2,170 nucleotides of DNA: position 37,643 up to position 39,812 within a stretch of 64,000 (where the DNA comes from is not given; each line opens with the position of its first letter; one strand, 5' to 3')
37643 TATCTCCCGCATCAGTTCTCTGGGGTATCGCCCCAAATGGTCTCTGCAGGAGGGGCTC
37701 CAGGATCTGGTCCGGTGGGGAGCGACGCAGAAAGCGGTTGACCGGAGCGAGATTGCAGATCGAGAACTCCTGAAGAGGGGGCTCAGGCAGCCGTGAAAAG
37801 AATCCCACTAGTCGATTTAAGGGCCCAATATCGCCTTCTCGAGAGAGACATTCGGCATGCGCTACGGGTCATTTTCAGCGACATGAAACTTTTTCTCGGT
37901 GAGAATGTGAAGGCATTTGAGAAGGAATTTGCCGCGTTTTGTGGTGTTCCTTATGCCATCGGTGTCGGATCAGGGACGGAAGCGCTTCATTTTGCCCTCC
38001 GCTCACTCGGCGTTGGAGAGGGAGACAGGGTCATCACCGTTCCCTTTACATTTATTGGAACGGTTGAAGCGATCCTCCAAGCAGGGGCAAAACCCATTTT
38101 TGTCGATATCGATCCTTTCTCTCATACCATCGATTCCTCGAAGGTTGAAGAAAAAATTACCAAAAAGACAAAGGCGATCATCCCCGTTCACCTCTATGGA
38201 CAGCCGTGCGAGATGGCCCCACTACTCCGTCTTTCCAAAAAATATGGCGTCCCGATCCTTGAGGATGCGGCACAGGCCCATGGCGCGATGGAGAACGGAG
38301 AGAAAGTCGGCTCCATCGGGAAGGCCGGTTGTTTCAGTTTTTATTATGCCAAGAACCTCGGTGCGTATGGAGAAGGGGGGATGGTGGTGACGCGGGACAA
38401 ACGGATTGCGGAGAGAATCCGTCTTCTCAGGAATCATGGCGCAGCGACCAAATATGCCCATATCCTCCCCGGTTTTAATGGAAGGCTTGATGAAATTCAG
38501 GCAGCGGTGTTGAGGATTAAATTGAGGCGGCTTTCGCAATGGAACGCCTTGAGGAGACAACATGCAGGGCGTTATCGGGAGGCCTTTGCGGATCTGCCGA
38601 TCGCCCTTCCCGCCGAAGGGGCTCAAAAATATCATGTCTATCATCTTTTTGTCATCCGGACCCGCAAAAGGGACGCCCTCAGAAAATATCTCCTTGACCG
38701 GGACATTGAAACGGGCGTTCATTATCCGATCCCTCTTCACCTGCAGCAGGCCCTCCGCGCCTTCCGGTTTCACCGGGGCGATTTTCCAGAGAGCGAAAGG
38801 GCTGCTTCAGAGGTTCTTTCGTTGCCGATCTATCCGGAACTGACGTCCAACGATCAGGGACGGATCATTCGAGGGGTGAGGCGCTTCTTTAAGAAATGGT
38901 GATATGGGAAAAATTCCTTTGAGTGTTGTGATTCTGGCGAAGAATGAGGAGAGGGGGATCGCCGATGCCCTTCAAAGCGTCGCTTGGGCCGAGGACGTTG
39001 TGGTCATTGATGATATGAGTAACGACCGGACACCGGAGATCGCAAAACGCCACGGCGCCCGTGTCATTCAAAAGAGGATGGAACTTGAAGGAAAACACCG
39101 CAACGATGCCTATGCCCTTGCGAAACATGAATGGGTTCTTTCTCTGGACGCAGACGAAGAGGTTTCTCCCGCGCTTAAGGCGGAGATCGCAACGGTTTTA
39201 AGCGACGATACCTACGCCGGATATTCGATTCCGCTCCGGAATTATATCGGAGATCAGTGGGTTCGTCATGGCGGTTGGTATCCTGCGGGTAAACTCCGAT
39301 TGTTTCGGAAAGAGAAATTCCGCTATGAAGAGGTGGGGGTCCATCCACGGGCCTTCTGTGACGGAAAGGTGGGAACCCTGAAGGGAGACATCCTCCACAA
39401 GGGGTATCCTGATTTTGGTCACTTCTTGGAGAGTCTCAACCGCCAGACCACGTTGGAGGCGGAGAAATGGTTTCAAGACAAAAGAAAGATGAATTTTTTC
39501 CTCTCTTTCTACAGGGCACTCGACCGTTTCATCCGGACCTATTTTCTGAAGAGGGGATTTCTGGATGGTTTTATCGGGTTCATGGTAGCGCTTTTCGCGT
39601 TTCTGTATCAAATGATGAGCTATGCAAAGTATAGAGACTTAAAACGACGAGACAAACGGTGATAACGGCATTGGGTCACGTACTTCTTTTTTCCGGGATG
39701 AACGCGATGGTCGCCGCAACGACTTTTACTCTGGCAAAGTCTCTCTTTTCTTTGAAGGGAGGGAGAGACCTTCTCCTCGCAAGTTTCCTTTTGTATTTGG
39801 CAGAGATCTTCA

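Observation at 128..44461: About 44-kb single-strand glycan biosynthesis super-cluster predicting a heavily decorated heteropolysaccharide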

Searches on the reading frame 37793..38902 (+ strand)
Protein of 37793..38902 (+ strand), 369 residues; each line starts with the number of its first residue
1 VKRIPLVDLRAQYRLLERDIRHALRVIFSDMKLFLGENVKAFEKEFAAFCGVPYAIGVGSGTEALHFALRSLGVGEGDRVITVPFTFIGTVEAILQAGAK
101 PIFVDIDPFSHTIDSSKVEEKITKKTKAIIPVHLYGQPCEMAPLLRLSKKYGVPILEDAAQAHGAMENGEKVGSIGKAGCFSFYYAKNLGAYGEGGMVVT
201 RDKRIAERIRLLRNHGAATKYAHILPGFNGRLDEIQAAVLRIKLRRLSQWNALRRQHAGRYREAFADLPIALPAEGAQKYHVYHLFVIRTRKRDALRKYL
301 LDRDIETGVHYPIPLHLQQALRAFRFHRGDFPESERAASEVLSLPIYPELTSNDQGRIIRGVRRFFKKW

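Call 6: search_protein_families(library=pfam, proteins=[window:37793-38902:+])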
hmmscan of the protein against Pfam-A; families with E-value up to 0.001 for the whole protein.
window:37793-38902:+ (369 aa): 2 families
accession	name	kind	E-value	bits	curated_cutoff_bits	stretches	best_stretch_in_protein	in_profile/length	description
PF01041.23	DegT_DnrJ_EryC1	-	6.3e-121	404.4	19.8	1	20-362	7-359/360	DegT/DnrJ/EryC1/StrS aminotransferase family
PF01212.27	Beta_elim_lyase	-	0.00019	21.3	27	1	37-245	32-247/288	Beta-eliminating lyase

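Call 18: search_protein_families(library=ncbifam, proteins=[window:37793-38902:+], max_evalue=0.00001)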
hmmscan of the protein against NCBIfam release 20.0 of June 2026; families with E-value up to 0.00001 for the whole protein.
window:37793-38902:+ (369 aa): 8 families
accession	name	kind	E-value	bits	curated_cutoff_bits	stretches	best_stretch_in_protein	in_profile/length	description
TIGR03588.1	PseC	equivalog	2.7e-81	273.4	423.5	1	17-365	11-379/380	UDP-4-amino-4,6-dideoxy-N-acetyl-beta-L-altrosamine transaminase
NF008658.2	PRK11658.1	equivalog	3.2e-70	236.7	631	1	33-365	29-376/379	UDP-4-amino-4-deoxy-L-arabinose aminotransferase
NF008687.0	PRK11706.1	equivalog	9.2e-64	215.5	375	1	51-366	45-374/375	dTDP-4-amino-4,6-dideoxygalactose transaminase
TIGR04181.1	NHT_00031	hypoth_equivalog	9.7e-61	205.6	420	1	36-345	29-357/359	LegC family aminotransferase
TIGR02379.1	ECA_wecE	subfamily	5.1e-52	176.9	434.85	1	55-365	49-374/376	dTDP-4-amino-4,6-dideoxy-D-glucose transaminase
TIGR04427.1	PLP_DesI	equivalog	5.9e-52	177.1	650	1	37-363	52-380/390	dTDP-4-dehydro-6-deoxyglucose aminotransferase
NF011936.0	PRK15407.1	equivalog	3e-43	148.1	423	1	30-216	58-251/440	lipopolysaccharide biosynthesis protein RfbH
NF005817.0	PRK07683.1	equivalog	7.4e-06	24.9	575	0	61-130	98-166/387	aminotransferase A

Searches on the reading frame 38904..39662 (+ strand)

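Call 6: search_protein_families(library=pfam, proteins=[window:38904-39662:+])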
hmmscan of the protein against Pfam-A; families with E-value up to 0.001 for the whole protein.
window:38904-39662:+ (252 aa): 1 family
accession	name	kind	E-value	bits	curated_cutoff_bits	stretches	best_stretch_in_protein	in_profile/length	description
PF00535.33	Glycos_transf_2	-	8.7e-17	62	23.3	1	7-140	1-143/168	Glycosyl transferase family 2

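Call 18: search_protein_families(library=ncbifam, proteins=[window:38904-39662:+], max_evalue=0.00001)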
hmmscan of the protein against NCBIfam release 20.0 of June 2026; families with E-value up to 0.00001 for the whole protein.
window:38904-39662:+ (252 aa): 4 families
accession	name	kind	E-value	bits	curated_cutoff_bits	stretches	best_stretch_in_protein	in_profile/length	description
TIGR04283.1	glyco_like_mftF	equivalog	9.9e-11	41.6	182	1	6-107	1-107/221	TIGR04283 family arsenosugar biosynthesis glycosyltransferase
TIGR04182.1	glyco_TIGR04182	equivalog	9e-10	38.4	325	1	7-90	3-88/293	S-layer glycoprotein N-glycosyltransferase AglJ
NF010496.0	PRK13915.1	equivalog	1.4e-07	30.9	262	1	6-61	33-95/307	glucosyl-3-phosphoglycerate synthase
NF041391.1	DPhHxTase_Halo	equivalog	3.8e-07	29.3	375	1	14-85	5-79/213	dolichyl-phosphate hexose transferase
